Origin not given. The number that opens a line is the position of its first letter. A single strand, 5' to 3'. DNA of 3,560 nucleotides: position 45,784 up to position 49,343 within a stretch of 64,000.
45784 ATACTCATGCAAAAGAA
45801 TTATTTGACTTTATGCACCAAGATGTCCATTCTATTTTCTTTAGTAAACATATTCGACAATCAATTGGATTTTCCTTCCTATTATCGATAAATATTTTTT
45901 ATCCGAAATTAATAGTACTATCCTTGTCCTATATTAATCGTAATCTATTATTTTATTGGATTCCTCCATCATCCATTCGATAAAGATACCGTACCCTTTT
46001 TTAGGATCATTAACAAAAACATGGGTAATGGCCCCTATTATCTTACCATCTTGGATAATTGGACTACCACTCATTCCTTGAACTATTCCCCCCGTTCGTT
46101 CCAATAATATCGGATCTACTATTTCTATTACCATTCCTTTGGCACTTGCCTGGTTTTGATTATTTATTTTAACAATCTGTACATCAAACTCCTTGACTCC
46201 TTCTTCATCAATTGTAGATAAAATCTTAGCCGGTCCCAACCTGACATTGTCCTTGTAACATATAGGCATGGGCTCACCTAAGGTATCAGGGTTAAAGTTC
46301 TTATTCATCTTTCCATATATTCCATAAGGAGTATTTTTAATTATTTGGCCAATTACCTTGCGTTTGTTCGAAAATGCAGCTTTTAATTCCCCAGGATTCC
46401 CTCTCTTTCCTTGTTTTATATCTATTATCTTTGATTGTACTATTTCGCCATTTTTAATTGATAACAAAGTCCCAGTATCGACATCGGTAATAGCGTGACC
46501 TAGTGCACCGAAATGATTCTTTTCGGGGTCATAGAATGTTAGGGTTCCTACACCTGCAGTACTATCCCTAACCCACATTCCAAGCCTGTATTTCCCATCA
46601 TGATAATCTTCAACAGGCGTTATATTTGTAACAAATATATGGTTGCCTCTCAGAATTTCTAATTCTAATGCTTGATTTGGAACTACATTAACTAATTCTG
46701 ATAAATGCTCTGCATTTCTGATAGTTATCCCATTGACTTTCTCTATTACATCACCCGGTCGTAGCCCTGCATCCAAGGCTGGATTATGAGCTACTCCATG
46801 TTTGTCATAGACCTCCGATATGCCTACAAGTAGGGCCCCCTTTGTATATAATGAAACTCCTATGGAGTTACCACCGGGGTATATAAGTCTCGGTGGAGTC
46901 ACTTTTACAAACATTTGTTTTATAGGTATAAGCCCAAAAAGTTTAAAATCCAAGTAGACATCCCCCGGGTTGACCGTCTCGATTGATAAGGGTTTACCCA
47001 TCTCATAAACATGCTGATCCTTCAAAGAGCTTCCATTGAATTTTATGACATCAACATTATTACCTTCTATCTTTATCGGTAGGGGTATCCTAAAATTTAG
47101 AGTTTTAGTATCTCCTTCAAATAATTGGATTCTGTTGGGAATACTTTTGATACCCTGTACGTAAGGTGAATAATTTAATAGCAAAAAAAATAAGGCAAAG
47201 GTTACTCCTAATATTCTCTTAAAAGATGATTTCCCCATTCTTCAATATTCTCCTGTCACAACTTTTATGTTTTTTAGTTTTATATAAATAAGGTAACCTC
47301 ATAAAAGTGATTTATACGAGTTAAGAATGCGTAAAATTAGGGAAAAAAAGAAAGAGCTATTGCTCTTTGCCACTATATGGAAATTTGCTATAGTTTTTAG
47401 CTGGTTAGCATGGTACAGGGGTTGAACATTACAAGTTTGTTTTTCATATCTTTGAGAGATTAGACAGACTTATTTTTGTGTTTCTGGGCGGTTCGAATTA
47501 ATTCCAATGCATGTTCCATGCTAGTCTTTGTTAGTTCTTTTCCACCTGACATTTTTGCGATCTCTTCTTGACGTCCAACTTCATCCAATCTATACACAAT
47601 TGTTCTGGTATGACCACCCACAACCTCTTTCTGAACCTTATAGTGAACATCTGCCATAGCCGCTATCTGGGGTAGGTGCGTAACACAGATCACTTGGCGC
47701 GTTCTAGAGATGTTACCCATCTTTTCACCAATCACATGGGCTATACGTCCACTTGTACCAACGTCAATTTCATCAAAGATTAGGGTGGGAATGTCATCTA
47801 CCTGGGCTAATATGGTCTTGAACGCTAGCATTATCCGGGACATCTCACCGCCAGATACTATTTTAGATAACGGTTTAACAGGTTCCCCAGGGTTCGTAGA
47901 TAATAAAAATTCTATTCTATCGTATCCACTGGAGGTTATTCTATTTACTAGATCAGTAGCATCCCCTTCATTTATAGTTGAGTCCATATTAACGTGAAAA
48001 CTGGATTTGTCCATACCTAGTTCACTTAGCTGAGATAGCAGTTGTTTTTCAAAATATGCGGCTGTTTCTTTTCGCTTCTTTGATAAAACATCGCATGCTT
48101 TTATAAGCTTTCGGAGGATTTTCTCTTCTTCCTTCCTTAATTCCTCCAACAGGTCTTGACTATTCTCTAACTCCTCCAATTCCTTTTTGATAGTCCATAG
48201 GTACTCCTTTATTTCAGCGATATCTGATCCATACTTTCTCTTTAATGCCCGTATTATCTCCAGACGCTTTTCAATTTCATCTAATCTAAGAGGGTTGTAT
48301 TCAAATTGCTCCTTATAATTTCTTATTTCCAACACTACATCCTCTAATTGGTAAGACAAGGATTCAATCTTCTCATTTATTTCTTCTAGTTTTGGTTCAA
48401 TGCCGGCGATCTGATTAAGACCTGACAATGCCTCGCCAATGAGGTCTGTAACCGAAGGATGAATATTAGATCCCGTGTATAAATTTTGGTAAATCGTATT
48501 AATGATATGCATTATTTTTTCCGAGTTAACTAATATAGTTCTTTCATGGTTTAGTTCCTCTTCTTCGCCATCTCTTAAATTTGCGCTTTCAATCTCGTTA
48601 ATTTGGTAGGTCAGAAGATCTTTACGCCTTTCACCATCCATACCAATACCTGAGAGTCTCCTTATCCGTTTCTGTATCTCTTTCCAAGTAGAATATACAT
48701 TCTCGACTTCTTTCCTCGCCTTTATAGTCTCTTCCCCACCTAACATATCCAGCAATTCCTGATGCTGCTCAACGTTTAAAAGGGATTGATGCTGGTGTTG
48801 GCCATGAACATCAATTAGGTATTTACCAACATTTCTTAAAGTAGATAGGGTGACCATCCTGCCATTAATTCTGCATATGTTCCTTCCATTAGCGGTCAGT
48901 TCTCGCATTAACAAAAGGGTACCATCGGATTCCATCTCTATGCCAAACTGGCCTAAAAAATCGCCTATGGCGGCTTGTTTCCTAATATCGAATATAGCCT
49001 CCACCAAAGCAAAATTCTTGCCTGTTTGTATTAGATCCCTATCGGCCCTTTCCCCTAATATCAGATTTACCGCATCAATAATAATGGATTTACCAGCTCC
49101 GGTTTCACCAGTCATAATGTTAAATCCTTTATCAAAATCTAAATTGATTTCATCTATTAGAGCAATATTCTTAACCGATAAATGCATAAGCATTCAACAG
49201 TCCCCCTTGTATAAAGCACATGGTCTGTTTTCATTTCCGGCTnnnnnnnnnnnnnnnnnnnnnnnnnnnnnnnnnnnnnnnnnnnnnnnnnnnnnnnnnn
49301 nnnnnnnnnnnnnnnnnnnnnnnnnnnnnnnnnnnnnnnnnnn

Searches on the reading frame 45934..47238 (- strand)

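Call 42: search_protein_families(library=pfam, proteins=[window:45934-47238:-])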
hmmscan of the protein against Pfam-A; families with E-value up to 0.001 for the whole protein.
window:45934-47238:- (434 aa): 4 families
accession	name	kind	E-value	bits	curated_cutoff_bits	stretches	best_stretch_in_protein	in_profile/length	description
PF05580.18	Peptidase_S55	-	7.7e-91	304.2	25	1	216-424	2-210/210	SpoIVB peptidase S55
PF17820.7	PDZ_6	-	1.2e-08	35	27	1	152-197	9-54/54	PDZ domain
PF13180.12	PDZ_2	-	3.4e-05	24.5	27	1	150-200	20-72/80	PDZ domain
PF00595.29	PDZ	-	0.00014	22.6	23.2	1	149-180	32-64/81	PDZ domain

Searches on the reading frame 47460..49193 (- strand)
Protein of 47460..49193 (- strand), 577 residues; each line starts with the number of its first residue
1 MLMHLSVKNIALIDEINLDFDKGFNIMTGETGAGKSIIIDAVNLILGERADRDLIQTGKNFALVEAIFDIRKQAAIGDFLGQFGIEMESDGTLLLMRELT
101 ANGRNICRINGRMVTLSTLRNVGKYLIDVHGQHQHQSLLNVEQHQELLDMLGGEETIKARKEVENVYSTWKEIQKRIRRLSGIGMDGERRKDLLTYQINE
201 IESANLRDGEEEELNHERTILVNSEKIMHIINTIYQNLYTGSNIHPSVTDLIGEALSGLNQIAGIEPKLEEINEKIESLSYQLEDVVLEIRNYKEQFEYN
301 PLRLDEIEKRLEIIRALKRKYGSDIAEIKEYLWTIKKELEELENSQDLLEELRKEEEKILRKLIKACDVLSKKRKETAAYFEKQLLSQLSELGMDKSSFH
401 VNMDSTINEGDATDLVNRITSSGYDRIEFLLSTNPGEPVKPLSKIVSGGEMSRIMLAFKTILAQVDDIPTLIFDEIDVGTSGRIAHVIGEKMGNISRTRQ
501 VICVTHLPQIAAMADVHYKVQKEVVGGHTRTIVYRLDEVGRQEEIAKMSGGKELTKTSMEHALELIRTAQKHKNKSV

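Call 5: search_protein_families(library=pfam, proteins=[window:47460-49193:-])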
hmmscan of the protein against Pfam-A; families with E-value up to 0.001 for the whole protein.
window:47460-49193:- (577 aa): 6 families
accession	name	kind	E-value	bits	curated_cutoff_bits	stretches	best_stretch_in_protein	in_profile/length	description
PF02463.25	SMC_N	-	1.4e-17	64.4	40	1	4-522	4-213/220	RecF/RecN/SMC N terminal domain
PF13476.12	AAA_23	-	1.4e-10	42.6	27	1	5-343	2-197/201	AAA domain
PF13304.12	AAA_21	-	2.9e-05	24.7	27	0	24-60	1-35/304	AAA domain, putative AbiEii toxin, Type IV TA system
PF13555.12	AAA_29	-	4.2e-05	23.7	27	1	4-46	3-46/61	P-loop containing region of AAA domain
PF00804.31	Syntaxin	-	0.00018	21.8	26.7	1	267-383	2-111/157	Syntaxin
PF07889.17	DUF1664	-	0.00042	20.8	34.6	0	273-347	40-111/124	Protein of unknown function (DUF1664)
